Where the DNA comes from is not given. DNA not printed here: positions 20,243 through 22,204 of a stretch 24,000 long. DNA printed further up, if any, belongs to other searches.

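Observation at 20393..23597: Second candidate system: DUF3883 protein + 553-aa protein with Mrr/NERD-like motif, own promoter, insulated from an adjacent large serine recombinase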

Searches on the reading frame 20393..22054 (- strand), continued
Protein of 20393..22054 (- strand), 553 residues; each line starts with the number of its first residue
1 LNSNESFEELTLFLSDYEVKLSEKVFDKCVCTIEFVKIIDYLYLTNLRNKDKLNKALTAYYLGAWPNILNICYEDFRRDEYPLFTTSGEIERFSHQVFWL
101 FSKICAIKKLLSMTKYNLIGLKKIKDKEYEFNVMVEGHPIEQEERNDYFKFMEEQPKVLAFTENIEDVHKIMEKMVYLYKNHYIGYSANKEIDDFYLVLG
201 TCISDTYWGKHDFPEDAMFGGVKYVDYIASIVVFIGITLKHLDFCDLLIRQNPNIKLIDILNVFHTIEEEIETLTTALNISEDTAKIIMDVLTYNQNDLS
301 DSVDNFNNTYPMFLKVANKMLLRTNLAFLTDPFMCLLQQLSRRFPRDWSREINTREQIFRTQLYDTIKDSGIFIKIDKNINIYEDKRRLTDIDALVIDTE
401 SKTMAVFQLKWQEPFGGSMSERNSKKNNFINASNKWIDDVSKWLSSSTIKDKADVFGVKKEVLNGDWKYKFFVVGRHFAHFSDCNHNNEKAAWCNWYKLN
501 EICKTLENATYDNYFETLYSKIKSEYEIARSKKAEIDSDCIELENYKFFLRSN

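Call 29: search_protein_representatives(alignment_id=A1)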
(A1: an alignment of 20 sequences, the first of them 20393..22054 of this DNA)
Query: 20 sequences, 559 profile positions. Proteins with E-value up to 0.001 (for the whole library): 769; up to 1e-10: 642; up to 1e-30: 466. The best 150 are listed.
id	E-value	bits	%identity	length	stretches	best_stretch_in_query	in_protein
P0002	2.1e-238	809.0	-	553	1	3-558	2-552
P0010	1.7e-234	796.1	-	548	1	2-556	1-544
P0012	1.2e-197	674.4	-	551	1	8-557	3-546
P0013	1.9e-188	644.1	-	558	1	6-558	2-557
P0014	4.5e-180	616.4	-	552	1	5-557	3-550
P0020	1.1e-164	565.7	-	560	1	6-555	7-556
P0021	3.3e-162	557.4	-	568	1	3-558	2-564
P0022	5.1e-161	553.5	-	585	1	2-555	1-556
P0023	2.7e-158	544.5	-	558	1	7-554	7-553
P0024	4.7e-157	540.4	-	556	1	8-556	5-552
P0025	6.9e-157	539.9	-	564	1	5-556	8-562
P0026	3.1e-154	531.1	-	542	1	4-556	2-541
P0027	1.2e-151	522.6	-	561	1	4-555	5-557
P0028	3.2e-150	517.9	-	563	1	8-555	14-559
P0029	4.1e-149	514.2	-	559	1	5-557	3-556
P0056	1.4e-128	446.5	-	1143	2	96-515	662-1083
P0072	4.7e-121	421.6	-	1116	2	64-554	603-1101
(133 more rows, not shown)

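Call 30: search_solved_structures(query=A1, max_evalue=10, show_alignments=2)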
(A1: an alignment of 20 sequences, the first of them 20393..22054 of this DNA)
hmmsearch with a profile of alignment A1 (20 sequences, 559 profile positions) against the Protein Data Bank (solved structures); distinct sequences matched with E-value up to 10: 2.
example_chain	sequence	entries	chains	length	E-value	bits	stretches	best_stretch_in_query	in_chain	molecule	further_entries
7k58_P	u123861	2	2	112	0.048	15.5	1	251-338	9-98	Thioredoxin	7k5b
7kek_P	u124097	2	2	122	0.049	15.5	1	251-338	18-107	Thioredoxin LC3BL | Thioredoxin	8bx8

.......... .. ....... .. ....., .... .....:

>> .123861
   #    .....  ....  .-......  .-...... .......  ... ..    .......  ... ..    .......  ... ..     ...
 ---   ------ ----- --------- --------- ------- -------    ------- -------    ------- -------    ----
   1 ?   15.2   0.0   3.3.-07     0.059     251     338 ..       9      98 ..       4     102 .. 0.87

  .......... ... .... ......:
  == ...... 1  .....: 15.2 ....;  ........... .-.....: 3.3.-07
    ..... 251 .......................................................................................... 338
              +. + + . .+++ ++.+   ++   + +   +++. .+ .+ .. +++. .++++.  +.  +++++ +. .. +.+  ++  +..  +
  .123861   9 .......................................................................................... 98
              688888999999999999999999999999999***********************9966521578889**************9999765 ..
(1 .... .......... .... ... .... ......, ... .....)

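Call 31: search_protein_families(library=pfam, proteins=[P0056, P0072, P0020, P0013, P0018], max_evalue=0.01)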
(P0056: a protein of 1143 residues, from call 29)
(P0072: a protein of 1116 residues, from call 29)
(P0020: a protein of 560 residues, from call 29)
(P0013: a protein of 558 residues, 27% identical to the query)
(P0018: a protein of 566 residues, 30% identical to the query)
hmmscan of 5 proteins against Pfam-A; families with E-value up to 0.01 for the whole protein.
P0056 (1143 aa): 0 families

P0072 (1116 aa): 0 families

P0020 (560 aa): 0 families

P0013 (558 aa): 0 families

P0018 (566 aa): 0 families

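Call 33: search_protein_families(library=ncbifam, proteins=[window:20393-22054:-, P0018, P0014], max_evalue=0.1)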
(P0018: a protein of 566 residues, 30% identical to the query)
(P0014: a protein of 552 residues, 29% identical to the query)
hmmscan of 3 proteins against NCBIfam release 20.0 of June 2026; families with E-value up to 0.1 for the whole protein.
window:20393-22054:- (553 aa): 0 families

P0018 (566 aa): 0 families

P0014 (552 aa): 0 families

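Call 34: search_protein_families(library=phrogs, proteins=[window:20393-22054:-], max_evalue=0.01)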
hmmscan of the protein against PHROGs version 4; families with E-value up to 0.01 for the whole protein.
window:20393-22054:- (553 aa): 0 families

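Call 37: search_protein_families(library=pfam, proteins=[L048:1714-3042:+, L048:3029-4576:+, L048:4583-6889:+, L048:6886-7863:+, L040:2168-3109:+, L040:3112-5187:+, L040:6809-7261:+, L006:4682-6682:+, L006:7235-8008:+, L005:5917-7062:+], max_evalue=0.001)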
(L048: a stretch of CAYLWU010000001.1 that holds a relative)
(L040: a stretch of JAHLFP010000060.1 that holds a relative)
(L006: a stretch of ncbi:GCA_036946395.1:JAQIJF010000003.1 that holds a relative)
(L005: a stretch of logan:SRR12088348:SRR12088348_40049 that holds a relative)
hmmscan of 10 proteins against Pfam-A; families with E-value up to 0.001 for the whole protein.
L048:1714-3042:+ (442 aa): 1 family
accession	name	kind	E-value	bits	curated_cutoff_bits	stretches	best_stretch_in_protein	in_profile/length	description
PF00145.23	DNA_methylase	-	6.1e-65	220.2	22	1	1-187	1-196/324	C-5 cytosine-specific DNA methylase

L048:3029-4576:+ (515 aa): 2 families
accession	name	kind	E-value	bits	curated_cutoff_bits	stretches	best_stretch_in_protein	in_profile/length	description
PF13589.12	HATPase_c_3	-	7.2e-15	55.7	25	1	24-148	1-118/137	Histidine kinase-, DNA gyrase B-, and HSP90-like ATPase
PF02518.31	HATPase_c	-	2.8e-05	24.9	26.4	1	29-119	9-87/111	Histidine kinase-, DNA gyrase B-, and HSP90-like ATPase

L048:4583-6889:+ (768 aa): 1 family
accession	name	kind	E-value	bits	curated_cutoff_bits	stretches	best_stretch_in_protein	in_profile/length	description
PF10593.14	Z1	-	2.8e-40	138.8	25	1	317-526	2-211/228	Z1 domain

L048:6886-7863:+ (325 aa): 1 family
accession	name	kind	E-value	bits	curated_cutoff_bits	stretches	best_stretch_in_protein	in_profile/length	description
PF14390.12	DUF4420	-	7e-33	114.6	27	1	5-305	3-306/306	Putative PD-(D/E)XK family member, (DUF4420)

L040:2168-3109:+ (313 aa): 1 family
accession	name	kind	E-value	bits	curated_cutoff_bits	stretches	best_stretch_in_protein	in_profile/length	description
PF14390.12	DUF4420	-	1.4e-55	189.2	27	1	11-303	4-305/306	Putative PD-(D/E)XK family member, (DUF4420)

L040:3112-5187:+ (691 aa): 2 families
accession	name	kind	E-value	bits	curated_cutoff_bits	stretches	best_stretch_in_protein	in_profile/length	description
PF10592.14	AIPR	-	8.4e-100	334.8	25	1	240-565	1-307/308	AIPR protein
PF22879.1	AIPR_N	-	1.4e-39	135.9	28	1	29-180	1-151/151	Abortive infection phage resistance protein N-terminal domain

L040:6809-7261:+ (150 aa): 2 families
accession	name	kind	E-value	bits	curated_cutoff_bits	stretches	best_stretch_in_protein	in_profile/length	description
PF03852.21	Vsr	-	1.1e-31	108.9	27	1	5-77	1-73/74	DNA mismatch endonuclease Vsr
PF18741.7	MTES_1575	-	0.00048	20.6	38.2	0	94-138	53-96/96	REase_MTES_1575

L006:4682-6682:+ (666 aa): 2 families
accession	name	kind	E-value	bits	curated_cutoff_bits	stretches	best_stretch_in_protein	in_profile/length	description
PF13589.12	HATPase_c_3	-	7e-20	71.9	25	1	29-137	5-111/137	Histidine kinase-, DNA gyrase B-, and HSP90-like ATPase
PF02518.31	HATPase_c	-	4.4e-06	27.5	26.4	1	30-82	9-63/111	Histidine kinase-, DNA gyrase B-, and HSP90-like ATPase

L006:7235-8008:+ (257 aa): 0 families

L005:5917-7062:+ (381 aa): 1 family
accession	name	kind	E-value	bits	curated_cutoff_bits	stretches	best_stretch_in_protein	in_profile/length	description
PF00072.30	Response_reg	-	5.1e-05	23.8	30.2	1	7-93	1-78/111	Response regulator receiver domain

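Call 54: search_protein_families(library=pfam, alignment_id=A3, max_evalue=1)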
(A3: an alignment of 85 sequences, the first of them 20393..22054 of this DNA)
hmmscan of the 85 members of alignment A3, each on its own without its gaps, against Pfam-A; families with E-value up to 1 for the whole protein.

A. member 1, window:20393-22054:- (553 aa): 2 families
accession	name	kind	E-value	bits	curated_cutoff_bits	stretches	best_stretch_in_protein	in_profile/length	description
PF04822.18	Takusan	-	0.056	13.8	28.1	1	500-545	34-79/85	Takusan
PF20284.3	CTD8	-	0.16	12.6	27.6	0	146-194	28-75/127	C-terminal domain 8 of the ABC-three component (ABC-3C) systems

B. families by the number of members that match (of 85 scanned): 32 families (the first 25 are shown)
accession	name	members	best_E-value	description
PF20710.2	DUF6824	1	0.0034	Domain of unknown function (DUF6824)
PF14082.12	SduA_C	1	0.0077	Shedu protein SduA, C-terminal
PF01877.22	RNA_binding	1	0.013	RNA binding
PF19856.4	DUF6331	1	0.02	Family of unknown function (DUF6331)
PF03008.20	DUF234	1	0.02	Archaea bacterial proteins of unknown function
PF24138.1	TPR_TNPO3_IPO13_2nd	1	0.021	Transportin-3/Importin-13 second TPR domain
PF18561.7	Regnase_1_C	1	0.033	Endoribonuclease Regnase 1/ ZC3H12 C-terminal domain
PF10850.13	DUF2653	1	0.034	Protein of unknown function (DUF2653)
PF18294.6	Pept_S41_N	1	0.044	Peptidase S41 N-terminal domain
PF04822.18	Takusan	1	0.056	Takusan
PF25107.1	VWA7_N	1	0.069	VWA7 N-terminal domain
PF08312.17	cwf21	1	0.08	cwf21 domain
PF16561.11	AMPK1_CBM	1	0.083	Glycogen recognition site of AMP-activated protein kinase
PF02151.25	UVR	1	0.085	UvrB/uvrC motif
PF06435.16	DUF1079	1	0.09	Repeat of unknown function (DUF1079)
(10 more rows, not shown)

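Call 62: search_dna_similar(query=window:20393-22054:-, collection=plasmids, mode=protein, max_rows=20)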
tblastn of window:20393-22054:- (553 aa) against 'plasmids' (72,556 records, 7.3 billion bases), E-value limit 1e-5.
Records with a match: 5; places in all: 5; records where one place covers at least 80% of the query: 0.
Best place of each record, by identity: <60% 5.
By first word of the organism name: Rhizobium 2; Sinorhizobium 2; Shinella 1.
By predicted mobility (MOB-suite, as given by PLSDB): non-mobilizable 3; conjugative 2.
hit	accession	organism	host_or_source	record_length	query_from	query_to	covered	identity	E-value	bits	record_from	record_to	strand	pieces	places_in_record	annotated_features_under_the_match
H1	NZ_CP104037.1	Rhizobium sp. SRDI969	Pisum sativum,Cell culture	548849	168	499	60%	24.7%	1e-24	116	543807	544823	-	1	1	hypothetical protein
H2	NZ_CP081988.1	Shinella oryzae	cell culture,rhizosphere soil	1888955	172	535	66%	22.5%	2e-24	115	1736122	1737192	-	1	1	none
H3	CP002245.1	Sinorhizobium fredii GR64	Phaseolus vulgaris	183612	170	535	66%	22.1%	1e-23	113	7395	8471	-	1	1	hypothetical conserved protein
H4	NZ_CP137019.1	Sinorhizobium fredii GR64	Phaseolus vulgaris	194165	170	535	66%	22.1%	1e-23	113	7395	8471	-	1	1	hypothetical protein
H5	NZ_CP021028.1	Rhizobium sp. TAL182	Phaseolus vulgaris,cell culture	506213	358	499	26%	30.9%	2e-12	78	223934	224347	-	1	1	hypothetical protein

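Call 63: get_annotated_region(hit=H1, flank=7000)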
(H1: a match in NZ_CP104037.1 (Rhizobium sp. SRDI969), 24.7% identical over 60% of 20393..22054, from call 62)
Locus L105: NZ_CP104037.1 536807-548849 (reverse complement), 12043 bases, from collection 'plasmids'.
description: Rhizobium sp. SRDI969 plasmid pSRDI969_2, complete sequence
organism: Rhizobium sp. SRDI969 (NCBI taxid 3138252)
taxonomy: Bacteria; Pseudomonadota; Alphaproteobacteria; Hyphomicrobiales; Rhizobiaceae; Rhizobium; Rhizobium sp. SRDI969
host: -; source: Pisum sativum,Cell culture; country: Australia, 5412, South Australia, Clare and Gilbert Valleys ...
typing (MOB-suite, as given by PLSDB): non-mobilizable; replicon rep_cluster_512
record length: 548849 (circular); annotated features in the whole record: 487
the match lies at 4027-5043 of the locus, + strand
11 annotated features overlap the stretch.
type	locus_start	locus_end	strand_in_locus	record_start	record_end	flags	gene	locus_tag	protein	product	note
CDS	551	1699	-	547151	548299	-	-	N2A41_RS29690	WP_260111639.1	site-specific integrase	GO:0015074 - DNA integration [Evidence IEA]; GO:0006310 - DNA recombination [Evidence IEA]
CDS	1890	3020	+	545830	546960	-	-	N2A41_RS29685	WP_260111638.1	RHE_PE00001 family protein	-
CDS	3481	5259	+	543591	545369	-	-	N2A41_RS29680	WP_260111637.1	hypothetical protein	-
CDS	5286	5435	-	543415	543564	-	-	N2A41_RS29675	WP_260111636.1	hypothetical protein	-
CDS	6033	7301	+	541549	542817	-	dcm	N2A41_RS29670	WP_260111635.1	DNA (cytosine-5-)-methyltransferase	GO:0006304 - DNA modification [Evidence IEA]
CDS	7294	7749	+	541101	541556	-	-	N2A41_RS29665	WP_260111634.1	very short patch repair endonuclease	-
CDS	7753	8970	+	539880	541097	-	-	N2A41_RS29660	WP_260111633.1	type II restriction endonuclease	GO:0009307 - DNA restriction-modification system [Evidence IEA]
CDS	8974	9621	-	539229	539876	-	-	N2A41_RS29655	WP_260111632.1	HNH endonuclease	-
CDS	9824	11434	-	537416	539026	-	-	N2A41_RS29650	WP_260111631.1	ATP-binding protein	-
CDS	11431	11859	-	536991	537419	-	-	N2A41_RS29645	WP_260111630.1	EcoRII N-terminal effector-binding domain-containing protein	-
CDS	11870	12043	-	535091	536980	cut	-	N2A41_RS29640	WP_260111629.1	DEAD/DEAH box helicase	-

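Call 64: get_annotated_region(hit=H4, flank=7000)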
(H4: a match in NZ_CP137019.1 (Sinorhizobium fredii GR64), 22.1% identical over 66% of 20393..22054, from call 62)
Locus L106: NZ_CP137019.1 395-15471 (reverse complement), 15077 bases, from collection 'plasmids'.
description: Sinorhizobium fredii GR64 plasmid pSfreGR64a, complete sequence
organism: Sinorhizobium fredii GR64 (NCBI taxid 882101)
taxonomy: Bacteria; Pseudomonadota; Alphaproteobacteria; Hyphomicrobiales; Rhizobiaceae; Sinorhizobium; Sinorhizobium fredii; Sinorhizobium fredii GR64
host: -; source: Phaseolus vulgaris; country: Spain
typing (MOB-suite, as given by PLSDB): conjugative; replicon rep_cluster_287; relaxase MOBQ; mating-pair formation MPF_T
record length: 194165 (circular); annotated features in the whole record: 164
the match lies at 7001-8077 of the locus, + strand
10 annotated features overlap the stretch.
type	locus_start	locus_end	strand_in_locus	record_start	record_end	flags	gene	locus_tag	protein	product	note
CDS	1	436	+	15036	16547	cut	-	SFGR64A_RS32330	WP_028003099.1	hypothetical protein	-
CDS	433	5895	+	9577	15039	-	-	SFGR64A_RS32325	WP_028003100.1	ATP-binding protein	-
CDS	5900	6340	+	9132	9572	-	vsr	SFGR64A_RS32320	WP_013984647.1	DNA mismatch endonuclease Vsr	GO:0006298 - mismatch repair [Evidence IEA]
CDS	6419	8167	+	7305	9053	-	-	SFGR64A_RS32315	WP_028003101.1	hypothetical protein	-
CDS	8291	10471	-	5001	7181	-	-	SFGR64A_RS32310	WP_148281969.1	CHAT domain-containing protein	-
CDS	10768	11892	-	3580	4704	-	-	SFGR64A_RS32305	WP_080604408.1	RHE_PE00001 family protein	-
CDS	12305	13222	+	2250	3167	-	-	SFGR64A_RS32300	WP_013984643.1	recombinase family protein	GO:0006310 - DNA recombination [Evidence IEA]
CDS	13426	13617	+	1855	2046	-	-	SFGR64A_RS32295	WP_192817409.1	hypothetical protein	-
CDS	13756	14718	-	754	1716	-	-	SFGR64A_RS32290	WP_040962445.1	hypothetical protein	-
CDS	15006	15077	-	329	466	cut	-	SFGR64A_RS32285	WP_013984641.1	hypothetical protein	-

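Call 69: search_protein_families(library=pfam, proteins=[L002:7602-8609:+, L002:3582-4052:+, L090:2368-4137:+, L003:2252-3013:+, L002:5283-5663:+], max_evalue=0.001)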
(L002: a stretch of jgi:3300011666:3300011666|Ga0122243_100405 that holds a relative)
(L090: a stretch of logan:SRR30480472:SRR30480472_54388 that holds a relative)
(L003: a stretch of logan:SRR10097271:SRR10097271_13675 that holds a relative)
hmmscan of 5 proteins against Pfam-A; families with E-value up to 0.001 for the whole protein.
L002:7602-8609:+ (335 aa): 0 families

L002:3582-4052:+ (156 aa): 0 families

L090:2368-4137:+ (590 aa): 1 family
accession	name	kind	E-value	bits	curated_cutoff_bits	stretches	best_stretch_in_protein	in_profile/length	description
PF13676.11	TIR_2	-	2e-11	44.9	28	1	165-257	1-93/122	TIR domain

L003:2252-3013:+ (253 aa): 0 families

L002:5283-5663:+ (126 aa): 0 families
